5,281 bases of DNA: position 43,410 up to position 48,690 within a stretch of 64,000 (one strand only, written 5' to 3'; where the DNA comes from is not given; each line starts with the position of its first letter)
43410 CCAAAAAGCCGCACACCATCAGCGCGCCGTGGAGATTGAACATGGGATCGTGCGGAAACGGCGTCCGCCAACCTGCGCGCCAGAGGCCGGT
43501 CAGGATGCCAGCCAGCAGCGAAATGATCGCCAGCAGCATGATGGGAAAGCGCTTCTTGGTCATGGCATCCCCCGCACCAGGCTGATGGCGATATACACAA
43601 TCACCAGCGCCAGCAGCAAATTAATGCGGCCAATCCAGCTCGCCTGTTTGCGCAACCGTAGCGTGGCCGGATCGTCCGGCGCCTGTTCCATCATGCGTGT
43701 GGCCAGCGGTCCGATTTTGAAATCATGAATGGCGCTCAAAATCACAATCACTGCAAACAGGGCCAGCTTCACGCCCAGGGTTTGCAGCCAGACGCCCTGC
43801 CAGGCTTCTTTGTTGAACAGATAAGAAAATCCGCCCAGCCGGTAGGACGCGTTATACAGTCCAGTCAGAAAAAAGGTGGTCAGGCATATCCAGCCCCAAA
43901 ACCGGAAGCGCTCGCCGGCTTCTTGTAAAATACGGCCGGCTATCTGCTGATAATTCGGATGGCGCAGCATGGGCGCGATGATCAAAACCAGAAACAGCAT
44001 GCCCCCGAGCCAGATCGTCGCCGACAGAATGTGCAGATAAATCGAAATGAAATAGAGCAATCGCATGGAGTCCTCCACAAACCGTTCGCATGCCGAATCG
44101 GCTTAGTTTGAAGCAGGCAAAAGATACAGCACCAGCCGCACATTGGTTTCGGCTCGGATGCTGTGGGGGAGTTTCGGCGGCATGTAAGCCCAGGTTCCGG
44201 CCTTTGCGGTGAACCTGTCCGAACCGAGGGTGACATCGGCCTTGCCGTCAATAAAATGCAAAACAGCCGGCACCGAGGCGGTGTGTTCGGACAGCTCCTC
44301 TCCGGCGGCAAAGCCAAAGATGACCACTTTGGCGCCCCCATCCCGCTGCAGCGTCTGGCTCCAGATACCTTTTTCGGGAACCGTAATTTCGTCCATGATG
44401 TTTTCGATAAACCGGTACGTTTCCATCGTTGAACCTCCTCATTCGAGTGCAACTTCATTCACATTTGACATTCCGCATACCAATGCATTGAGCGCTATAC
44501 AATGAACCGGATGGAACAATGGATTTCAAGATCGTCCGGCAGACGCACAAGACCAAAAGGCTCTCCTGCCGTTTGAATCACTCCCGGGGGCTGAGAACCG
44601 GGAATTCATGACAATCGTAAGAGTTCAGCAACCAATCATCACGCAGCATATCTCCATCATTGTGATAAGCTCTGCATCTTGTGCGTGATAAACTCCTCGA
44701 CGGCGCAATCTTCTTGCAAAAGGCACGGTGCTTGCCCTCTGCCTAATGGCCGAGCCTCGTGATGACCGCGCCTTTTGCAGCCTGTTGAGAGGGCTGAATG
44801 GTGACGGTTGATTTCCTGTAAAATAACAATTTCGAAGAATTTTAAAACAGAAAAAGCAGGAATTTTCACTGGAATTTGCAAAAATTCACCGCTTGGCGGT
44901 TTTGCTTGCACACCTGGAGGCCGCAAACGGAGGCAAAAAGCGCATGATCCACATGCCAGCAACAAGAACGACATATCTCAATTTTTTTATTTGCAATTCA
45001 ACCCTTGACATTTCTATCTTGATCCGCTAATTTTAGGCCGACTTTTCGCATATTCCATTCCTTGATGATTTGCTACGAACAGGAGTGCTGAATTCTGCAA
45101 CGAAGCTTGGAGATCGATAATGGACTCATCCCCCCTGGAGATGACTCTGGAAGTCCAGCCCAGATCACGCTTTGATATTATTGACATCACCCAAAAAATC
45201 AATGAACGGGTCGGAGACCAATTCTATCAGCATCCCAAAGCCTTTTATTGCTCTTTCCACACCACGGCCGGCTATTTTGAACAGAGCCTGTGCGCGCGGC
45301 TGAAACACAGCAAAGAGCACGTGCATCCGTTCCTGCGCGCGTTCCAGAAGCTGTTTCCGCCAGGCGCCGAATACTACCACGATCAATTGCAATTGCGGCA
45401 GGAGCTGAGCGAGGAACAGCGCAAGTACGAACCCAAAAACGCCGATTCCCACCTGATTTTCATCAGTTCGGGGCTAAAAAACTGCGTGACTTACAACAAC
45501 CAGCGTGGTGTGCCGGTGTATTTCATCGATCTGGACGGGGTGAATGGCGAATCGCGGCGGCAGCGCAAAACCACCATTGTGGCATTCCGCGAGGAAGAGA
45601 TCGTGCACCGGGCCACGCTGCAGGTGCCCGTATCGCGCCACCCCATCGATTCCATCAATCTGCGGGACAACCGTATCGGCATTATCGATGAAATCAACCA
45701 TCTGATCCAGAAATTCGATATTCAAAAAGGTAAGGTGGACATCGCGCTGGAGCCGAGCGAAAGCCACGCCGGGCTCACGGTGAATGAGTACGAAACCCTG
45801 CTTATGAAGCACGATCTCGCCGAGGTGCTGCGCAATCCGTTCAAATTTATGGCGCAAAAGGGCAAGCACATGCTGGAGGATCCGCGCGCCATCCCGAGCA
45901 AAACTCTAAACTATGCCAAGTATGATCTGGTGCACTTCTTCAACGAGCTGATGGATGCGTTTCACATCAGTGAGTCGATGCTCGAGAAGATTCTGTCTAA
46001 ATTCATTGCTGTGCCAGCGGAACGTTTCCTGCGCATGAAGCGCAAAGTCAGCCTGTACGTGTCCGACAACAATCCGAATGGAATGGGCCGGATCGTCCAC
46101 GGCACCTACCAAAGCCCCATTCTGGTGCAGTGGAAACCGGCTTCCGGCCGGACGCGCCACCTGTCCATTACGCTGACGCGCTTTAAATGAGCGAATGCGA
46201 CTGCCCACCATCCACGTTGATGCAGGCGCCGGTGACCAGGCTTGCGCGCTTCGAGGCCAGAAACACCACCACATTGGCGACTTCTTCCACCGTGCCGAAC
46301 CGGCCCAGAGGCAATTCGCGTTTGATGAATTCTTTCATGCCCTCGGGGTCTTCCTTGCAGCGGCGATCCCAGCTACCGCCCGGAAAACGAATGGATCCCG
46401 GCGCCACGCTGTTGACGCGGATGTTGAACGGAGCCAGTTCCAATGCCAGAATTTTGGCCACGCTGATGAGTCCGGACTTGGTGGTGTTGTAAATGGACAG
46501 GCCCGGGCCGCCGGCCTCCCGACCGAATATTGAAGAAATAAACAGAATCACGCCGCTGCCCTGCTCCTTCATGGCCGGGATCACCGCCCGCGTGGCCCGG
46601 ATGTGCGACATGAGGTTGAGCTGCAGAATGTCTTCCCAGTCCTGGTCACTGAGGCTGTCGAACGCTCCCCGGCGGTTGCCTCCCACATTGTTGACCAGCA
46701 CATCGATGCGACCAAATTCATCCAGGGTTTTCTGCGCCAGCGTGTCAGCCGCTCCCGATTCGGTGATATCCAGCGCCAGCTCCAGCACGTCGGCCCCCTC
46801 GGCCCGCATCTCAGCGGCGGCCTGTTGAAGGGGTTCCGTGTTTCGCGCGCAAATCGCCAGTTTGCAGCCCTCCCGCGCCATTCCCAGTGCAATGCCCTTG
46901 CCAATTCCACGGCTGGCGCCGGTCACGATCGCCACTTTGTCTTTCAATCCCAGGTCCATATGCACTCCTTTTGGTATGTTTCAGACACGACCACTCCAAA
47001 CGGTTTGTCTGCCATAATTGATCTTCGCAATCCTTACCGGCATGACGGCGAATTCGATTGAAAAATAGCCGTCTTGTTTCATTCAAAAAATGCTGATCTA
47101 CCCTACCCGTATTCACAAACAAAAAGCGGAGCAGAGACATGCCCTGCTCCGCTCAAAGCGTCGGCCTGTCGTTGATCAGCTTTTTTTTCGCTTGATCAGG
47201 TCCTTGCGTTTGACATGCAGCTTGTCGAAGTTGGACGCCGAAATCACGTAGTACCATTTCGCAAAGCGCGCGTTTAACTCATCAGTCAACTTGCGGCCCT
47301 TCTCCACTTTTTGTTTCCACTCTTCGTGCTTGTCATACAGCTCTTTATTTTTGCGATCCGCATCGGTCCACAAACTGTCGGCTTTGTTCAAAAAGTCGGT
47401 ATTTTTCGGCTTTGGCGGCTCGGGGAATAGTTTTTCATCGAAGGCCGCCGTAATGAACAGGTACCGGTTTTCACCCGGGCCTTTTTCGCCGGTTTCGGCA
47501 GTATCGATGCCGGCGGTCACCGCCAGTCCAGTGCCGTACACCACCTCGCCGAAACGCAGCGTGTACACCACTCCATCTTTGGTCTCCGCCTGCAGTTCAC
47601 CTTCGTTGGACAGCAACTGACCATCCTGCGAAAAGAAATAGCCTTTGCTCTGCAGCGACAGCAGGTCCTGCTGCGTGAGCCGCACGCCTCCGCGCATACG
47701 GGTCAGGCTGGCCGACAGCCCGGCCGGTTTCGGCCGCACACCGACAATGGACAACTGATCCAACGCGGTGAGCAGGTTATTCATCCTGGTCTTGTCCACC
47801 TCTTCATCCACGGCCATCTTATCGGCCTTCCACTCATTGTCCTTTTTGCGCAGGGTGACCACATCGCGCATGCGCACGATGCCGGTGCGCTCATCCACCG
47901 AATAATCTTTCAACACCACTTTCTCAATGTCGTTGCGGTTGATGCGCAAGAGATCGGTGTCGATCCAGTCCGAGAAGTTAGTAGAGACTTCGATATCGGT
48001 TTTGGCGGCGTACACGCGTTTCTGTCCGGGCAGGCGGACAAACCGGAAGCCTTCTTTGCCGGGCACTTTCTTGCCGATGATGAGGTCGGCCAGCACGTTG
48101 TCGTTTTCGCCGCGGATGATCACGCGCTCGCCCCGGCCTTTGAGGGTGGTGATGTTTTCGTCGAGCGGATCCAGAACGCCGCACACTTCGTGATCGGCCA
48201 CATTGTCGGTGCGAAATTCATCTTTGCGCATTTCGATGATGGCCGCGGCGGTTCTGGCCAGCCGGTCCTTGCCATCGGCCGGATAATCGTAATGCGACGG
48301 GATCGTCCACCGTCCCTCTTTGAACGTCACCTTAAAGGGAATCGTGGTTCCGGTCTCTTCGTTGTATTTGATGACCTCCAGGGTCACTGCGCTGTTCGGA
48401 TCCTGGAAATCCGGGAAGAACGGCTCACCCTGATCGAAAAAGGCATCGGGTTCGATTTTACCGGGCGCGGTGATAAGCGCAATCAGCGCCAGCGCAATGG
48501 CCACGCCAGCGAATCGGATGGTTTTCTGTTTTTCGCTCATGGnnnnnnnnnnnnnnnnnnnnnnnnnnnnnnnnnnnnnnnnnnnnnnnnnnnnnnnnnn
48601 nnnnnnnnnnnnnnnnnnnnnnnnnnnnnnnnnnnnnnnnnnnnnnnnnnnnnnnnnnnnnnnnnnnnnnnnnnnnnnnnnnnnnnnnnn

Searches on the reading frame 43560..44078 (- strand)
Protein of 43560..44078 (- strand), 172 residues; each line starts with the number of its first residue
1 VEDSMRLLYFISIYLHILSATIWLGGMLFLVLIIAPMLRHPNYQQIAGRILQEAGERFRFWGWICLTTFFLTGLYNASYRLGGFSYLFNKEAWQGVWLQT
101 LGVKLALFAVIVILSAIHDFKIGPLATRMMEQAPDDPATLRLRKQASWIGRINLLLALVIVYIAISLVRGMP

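Call 16: search_protein_families(library=pfam, proteins=[window:43560-44078:-], max_evalue=0.001)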
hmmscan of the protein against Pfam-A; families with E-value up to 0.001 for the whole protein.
window:43560-44078:- (172 aa): 2 families
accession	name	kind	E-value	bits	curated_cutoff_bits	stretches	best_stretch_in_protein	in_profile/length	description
PF05425.18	CopD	-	1.5e-10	41.8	32.1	1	54-167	3-105/105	Copper resistance protein D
PF13664.11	DUF4149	-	5.6e-08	33.4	24.6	1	18-133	1-100/102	Domain of unknown function (DUF4149)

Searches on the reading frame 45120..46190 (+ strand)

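Call 35: search_protein_families(library=pfam, proteins=[window:45120-46190:+], max_evalue=0.0001)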
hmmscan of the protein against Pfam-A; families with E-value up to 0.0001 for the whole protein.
window:45120-46190:+ (356 aa): 1 family
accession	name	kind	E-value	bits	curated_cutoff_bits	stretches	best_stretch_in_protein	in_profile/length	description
PF01894.22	UPF0047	-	3.3e-06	27.7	27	0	22-127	1-88/117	Uncharacterised protein family UPF0047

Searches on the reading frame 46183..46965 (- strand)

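Call 35: search_protein_families(library=pfam, proteins=[window:46183-46965:-], max_evalue=0.0001)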
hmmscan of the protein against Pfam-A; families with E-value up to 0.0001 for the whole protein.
window:46183-46965:- (260 aa): 4 families
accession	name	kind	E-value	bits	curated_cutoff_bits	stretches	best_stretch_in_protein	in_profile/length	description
PF13561.12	adh_short_C2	-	9.1e-59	199.3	27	1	16-255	1-235/236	Enoyl-(Acyl carrier protein) reductase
PF00106.31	adh_short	-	4.7e-55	186.6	26.6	1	10-193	1-183/195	short chain dehydrogenase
PF08659.16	KR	-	1.3e-09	38.7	22.6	1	13-162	4-152/180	KR domain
PF23441.1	SDR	-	4.6e-06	26.6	27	1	138-254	144-254/258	SDR-like rossmann domain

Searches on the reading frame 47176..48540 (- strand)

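Call 35: search_protein_families(library=pfam, proteins=[window:47176-48540:-], max_evalue=0.0001)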
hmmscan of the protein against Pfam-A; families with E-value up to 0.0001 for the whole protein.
window:47176-48540:- (454 aa): 1 family
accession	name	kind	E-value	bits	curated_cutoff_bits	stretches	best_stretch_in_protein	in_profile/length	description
PF14238.11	DUF4340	-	2.7e-25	90.1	25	1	78-275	1-180/183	Domain of unknown function (DUF4340)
